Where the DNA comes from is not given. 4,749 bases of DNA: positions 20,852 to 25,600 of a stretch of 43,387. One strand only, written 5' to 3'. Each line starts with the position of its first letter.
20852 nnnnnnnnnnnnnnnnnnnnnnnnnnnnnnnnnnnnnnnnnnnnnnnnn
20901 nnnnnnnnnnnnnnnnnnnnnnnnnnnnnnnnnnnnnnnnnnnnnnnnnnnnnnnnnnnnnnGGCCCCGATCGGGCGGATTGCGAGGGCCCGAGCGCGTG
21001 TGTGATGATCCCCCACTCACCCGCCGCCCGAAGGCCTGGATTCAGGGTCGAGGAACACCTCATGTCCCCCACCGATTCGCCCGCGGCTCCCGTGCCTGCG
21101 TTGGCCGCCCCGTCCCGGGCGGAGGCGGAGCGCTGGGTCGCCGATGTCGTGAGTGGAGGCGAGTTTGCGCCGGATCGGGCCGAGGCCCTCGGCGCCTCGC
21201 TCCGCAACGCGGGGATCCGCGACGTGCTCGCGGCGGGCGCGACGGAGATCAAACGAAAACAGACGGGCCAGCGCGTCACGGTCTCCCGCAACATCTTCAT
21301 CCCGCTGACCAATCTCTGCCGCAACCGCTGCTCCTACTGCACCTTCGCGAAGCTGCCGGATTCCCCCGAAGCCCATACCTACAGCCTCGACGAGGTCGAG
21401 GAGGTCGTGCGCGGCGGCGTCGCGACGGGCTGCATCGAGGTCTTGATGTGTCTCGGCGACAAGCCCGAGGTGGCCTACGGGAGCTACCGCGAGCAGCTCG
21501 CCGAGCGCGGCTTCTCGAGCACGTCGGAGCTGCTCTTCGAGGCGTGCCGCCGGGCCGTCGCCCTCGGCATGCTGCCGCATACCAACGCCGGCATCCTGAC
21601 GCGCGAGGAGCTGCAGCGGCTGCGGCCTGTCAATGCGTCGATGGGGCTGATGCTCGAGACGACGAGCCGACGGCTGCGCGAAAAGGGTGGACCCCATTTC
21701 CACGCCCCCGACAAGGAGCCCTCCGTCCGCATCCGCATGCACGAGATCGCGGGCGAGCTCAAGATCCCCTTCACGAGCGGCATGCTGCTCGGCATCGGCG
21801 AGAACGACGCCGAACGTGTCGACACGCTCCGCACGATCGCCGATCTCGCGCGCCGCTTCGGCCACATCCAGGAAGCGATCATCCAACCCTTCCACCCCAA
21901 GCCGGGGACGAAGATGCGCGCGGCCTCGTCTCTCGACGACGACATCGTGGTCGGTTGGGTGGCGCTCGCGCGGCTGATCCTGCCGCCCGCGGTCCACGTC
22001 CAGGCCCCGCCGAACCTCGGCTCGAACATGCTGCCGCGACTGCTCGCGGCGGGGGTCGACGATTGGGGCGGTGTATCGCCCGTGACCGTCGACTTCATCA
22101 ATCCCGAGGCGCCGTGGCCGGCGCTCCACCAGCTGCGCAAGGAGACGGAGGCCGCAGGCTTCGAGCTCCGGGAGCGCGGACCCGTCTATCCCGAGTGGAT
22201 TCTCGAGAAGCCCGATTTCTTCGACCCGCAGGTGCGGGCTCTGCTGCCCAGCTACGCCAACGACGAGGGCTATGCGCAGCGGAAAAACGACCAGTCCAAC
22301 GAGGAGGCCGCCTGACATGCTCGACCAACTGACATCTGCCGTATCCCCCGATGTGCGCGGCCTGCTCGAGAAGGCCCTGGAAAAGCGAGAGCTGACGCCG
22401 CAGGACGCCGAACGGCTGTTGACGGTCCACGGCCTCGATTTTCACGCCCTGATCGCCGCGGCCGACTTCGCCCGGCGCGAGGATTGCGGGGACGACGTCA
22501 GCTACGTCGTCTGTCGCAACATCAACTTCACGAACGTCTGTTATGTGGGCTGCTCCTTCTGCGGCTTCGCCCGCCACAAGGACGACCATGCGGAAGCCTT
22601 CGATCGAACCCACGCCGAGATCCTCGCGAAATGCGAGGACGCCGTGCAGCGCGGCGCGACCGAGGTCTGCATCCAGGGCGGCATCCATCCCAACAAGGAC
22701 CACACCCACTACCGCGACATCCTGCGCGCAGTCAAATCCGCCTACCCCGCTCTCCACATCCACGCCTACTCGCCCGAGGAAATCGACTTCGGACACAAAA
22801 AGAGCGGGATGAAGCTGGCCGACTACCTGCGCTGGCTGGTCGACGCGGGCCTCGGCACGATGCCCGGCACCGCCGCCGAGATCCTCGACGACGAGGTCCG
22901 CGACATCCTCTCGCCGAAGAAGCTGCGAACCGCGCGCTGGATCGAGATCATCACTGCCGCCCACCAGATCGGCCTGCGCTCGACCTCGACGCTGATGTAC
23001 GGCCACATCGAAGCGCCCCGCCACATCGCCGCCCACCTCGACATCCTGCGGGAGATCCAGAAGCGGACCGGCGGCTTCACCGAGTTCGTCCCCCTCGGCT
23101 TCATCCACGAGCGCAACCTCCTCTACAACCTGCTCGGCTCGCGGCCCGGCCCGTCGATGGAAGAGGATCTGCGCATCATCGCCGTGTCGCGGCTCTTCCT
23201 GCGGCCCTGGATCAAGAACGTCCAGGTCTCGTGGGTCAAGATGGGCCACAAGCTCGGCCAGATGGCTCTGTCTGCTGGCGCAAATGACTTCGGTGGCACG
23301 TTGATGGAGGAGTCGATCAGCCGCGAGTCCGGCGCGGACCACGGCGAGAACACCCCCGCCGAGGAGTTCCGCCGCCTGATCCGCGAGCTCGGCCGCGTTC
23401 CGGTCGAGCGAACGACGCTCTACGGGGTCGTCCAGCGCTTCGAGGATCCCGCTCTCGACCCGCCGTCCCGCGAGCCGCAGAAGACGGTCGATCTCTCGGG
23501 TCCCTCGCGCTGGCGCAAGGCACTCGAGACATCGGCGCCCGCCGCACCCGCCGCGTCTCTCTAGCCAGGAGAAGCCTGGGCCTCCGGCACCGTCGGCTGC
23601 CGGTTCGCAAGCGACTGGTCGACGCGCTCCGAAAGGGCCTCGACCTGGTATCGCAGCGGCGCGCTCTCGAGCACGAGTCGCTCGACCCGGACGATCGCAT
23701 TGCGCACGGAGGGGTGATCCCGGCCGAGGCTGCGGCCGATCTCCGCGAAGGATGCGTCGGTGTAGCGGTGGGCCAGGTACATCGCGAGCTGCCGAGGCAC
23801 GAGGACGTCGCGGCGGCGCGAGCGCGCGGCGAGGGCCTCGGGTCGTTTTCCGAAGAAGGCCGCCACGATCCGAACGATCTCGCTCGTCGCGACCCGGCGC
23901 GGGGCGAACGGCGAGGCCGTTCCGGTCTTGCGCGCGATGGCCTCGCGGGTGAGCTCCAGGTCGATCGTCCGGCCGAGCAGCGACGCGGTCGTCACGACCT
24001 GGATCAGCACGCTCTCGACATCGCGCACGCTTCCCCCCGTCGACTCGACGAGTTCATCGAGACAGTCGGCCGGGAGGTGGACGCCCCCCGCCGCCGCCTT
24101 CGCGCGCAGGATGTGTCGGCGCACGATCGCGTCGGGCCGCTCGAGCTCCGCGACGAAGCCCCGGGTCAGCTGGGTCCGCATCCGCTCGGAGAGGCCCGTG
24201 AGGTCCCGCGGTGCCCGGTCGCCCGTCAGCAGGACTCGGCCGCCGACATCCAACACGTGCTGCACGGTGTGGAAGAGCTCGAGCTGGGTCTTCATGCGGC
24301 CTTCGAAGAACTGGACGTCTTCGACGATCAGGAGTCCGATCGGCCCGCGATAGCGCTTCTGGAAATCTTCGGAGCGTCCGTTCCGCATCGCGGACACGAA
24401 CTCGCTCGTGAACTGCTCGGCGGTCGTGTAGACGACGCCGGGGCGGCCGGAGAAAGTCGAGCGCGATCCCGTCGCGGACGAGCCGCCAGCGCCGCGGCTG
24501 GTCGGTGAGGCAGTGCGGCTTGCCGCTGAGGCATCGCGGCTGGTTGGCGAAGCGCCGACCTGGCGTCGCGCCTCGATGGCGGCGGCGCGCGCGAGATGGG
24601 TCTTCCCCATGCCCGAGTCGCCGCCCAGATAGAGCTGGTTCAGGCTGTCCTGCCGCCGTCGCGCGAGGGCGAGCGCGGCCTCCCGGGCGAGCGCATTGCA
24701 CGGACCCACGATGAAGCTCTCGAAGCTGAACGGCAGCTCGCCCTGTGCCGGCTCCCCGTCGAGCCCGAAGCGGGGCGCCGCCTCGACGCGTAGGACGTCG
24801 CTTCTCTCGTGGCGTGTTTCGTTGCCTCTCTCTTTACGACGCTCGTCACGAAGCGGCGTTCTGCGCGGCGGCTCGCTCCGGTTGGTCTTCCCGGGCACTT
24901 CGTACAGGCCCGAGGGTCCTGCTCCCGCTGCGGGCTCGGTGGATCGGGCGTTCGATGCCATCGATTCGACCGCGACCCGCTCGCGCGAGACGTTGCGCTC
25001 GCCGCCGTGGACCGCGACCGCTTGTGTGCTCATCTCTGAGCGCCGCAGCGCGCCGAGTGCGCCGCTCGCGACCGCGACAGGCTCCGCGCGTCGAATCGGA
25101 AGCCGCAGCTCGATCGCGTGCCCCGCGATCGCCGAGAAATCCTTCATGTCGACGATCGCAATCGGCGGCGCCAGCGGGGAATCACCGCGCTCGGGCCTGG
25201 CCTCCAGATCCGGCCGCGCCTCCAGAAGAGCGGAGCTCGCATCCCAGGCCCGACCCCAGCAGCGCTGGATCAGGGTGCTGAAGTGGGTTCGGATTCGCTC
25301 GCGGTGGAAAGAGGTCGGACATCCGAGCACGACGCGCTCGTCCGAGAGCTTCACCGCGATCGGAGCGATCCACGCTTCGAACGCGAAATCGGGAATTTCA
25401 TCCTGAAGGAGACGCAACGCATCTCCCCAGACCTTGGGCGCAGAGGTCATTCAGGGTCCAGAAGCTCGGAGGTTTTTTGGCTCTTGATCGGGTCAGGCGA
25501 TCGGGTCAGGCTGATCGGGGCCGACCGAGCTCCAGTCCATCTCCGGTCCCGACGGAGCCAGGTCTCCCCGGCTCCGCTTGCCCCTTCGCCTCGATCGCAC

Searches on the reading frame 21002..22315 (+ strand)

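Call 8: search_protein_families(library=pfam, proteins=[window:21002-22315:+])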
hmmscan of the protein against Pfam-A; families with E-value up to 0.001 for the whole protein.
window:21002-22315:+ (437 aa): 1 family
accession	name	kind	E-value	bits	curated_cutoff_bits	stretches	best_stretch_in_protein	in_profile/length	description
PF04055.27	Radical_SAM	-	3.6e-16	60.2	29.5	1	100-278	1-165/166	Radical SAM superfamily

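Call 9: search_protein_families(library=ncbifam, proteins=[window:21002-22315:+])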
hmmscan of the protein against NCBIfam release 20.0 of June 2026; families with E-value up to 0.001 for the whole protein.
window:21002-22315:+ (437 aa): 16 families
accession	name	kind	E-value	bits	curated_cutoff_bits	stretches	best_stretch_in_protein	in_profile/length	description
NF006687.0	PRK09234.1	equivalog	6.2e-127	424.9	1018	1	37-429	13-412/849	bifunctional FO biosynthesis protein CofGH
TIGR03550.1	F420_cofG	equivalog_domain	7.8e-122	406.4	213.35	1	93-413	1-319/322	7,8-didemethyl-8-hydroxy-5-deazariboflavin synthase CofG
NF004884.0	PRK06245.1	equivalog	4.6e-117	390.7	209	1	84-423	3-336/340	7,8-didemethyl-8-hydroxy-5-deazariboflavin synthase subunit CofG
TIGR03699.1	menaquin_MqnC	equivalog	5.7e-21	74.7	428.1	1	76-358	20-300/342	cyclic dehypoxanthinyl futalosine synthase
NF005609.0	PRK07360.1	equivalog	1.2e-19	70.3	426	2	71-168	37-133/374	7,8-didemethyl-8-hydroxy-5-deazariboflavin synthase subunit CofH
TIGR03551.1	F420_cofH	equivalog_domain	2.2e-19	69.5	374.1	1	74-357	17-300/345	5-amino-6-(D-ribitylamino)uracil--L-tyrosine 4-hydroxyphenyl transferase CofH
TIGR00423.1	TIGR00423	subfamily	3.4e-17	62.7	260.25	1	94-358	3-266/310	CofH family radical SAM protein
TIGR03700.1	mena_SCO4494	equivalog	3.5e-17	62.3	434.55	1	77-357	29-306/351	aminofutalosine synthase MqnE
TIGR03957.1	rSAM_HmdB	equivalog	5.4e-14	52.1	320.9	1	82-360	27-283/317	5,10-methenyltetrahydromethanopterin hydrogenase cofactor biosynthesis protein HmdB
TIGR00433.2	bioB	equivalog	2.5e-11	43.4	225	1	74-330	18-254/307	biotin synthase BioB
NF006277.0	PRK08445.1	equivalog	2.2e-10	39.9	576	1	67-312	13-253/348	dehypoxanthine futalosine cyclase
NF006276.0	PRK08444.1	equivalog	2.7e-08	33.2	560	1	76-164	29-117/353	aminofutalosine synthase MqnE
TIGR03910.1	pyrrolys_PylB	equivalog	3.6e-08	32.7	348.2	1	74-329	36-270/347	methylornithine synthase PylB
TIGR02351.2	thiH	equivalog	1.2e-07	31.2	380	1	75-167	54-143/364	2-iminoacetate synthase ThiH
NF004580.0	PRK05926.1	equivalog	9.7e-06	25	583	1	73-208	45-176/370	hypothetical protein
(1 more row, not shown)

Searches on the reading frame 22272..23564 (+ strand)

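Call 8: search_protein_families(library=pfam, proteins=[window:22272-23564:+])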
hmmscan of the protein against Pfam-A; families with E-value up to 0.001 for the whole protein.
window:22272-23564:+ (430 aa): 2 families
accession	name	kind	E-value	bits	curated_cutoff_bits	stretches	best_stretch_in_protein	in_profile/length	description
PF19288.4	CofH_C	-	1.5e-20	73.7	27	1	268-386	3-118/125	CofH/MqnC C-terminal region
PF04055.27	Radical_SAM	-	2.2e-16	60.9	29.5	1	84-257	1-164/166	Radical SAM superfamily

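Call 9: search_protein_families(library=ncbifam, proteins=[window:22272-23564:+])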
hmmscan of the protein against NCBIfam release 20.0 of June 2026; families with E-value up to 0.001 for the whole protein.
window:22272-23564:+ (430 aa): 16 families
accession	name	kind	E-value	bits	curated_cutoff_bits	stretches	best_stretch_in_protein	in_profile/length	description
TIGR03551.1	F420_cofH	equivalog_domain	1.2e-141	471.5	374.1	1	42-386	2-344/345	5-amino-6-(D-ribitylamino)uracil--L-tyrosine 4-hydroxyphenyl transferase CofH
NF006687.0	PRK09234.1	equivalog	3.2e-141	472.2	1018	1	27-389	477-839/849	bifunctional FO biosynthesis protein CofGH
NF005609.0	PRK07360.1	equivalog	1.7e-135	451.6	426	1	30-388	10-369/374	7,8-didemethyl-8-hydroxy-5-deazariboflavin synthase subunit CofH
TIGR00423.1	TIGR00423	subfamily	5.8e-115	383.8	260.25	1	76-385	1-308/310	CofH family radical SAM protein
TIGR03699.1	menaquin_MqnC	equivalog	8.9e-104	347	428.1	1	41-386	3-341/342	cyclic dehypoxanthinyl futalosine synthase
TIGR03700.1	mena_SCO4494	equivalog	6.5e-91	304.9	434.55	1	33-385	3-349/351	aminofutalosine synthase MqnE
NF006277.0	PRK08445.1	equivalog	3.3e-85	286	576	1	74-390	35-348/348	dehypoxanthine futalosine cyclase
NF006276.0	PRK08444.1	equivalog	2.5e-70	237.3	560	1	31-390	3-353/353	aminofutalosine synthase MqnE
NF004580.0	PRK05926.1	equivalog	1.2e-55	189.3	583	1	28-378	15-363/370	hypothetical protein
TIGR03550.1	F420_cofG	equivalog_domain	2.1e-15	56.7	213.35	1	84-342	8-265/322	7,8-didemethyl-8-hydroxy-5-deazariboflavin synthase CofG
TIGR03956.1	rSAM_HydE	equivalog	3.5e-12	46.2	254.6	1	33-311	3-260/340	[FeFe] hydrogenase H-cluster radical SAM maturase HydE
NF004884.0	PRK06245.1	equivalog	3.8e-12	45.7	209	1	74-343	9-273/340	7,8-didemethyl-8-hydroxy-5-deazariboflavin synthase subunit CofG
TIGR00433.2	bioB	equivalog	1.4e-08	34.3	225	1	40-155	2-119/307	biotin synthase BioB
TIGR02351.2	thiH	equivalog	5.7e-07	28.9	380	1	32-171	26-163/364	2-iminoacetate synthase ThiH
NF045502.1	variant_rSAM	domain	6.8e-06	25.3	125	0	93-167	145-228/357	radical SAM protein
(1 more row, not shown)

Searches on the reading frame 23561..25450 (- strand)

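Call 8: search_protein_families(library=pfam, proteins=[window:23561-25450:-])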
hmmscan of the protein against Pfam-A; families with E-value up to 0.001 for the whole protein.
window:23561-25450:- (629 aa): 4 families
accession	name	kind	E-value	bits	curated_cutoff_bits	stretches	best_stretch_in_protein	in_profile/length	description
PF00308.24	Bac_DnaA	-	5.9e-37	127.8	23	2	339-434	67-161/162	Bacterial DnaA ATPAse domain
PF08299.17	Bac_DnaA_C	-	1.6e-18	66.9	31.5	1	524-588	3-68/69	Bacterial dnaA protein helix-turn-helix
PF11638.13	DnaA_N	-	2.2e-11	43.8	24.6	1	6-65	2-63/65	DnaA N-terminal domain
PF13191.12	AAA_16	-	0.00016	22.7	32.6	1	260-300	14-55/167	AAA ATPase domain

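Call 9: search_protein_families(library=ncbifam, proteins=[window:23561-25450:-])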
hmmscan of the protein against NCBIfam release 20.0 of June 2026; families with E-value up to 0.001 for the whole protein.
window:23561-25450:- (629 aa): 8 families
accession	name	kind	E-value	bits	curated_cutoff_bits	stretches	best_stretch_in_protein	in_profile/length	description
TIGR00362.1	DnaA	equivalog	2.1e-86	290.7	343.9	3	338-609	169-436/437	chromosomal replication initiator protein DnaA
NF001154.0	PRK00149.3-3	equivalog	3.5e-40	138.4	410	2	339-611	182-459/462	chromosomal replication initiator protein DnaA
NF009087.0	PRK12422.1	equivalog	3.4e-37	128.7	657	1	339-595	172-427/455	chromosomal replication initiator protein DnaA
TIGR03420.1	DnaA_homol_Hda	equivalog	3.4e-18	66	194.8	2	372-496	92-216/226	DnaA regulatory inactivator Hda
NF051883.1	DnaARegInactHdaA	equivalog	3.6e-12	46.4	300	2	376-506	92-223/229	DnaA regulatory inactivator HdaA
NF038214.1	IS21_help_AAA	equivalog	2.5e-06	27.3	200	0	271-297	91-117/232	IS21-like element helper ATPase IstB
NF006485.0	PRK08903.1-5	equivalog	7.7e-06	25.7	289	0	406-508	127-228/233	DnaA regulatory inactivator Hda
NF004687.0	PRK06030.1-2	equivalog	0.00056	20.1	181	0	539-591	56-109/140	hypothetical protein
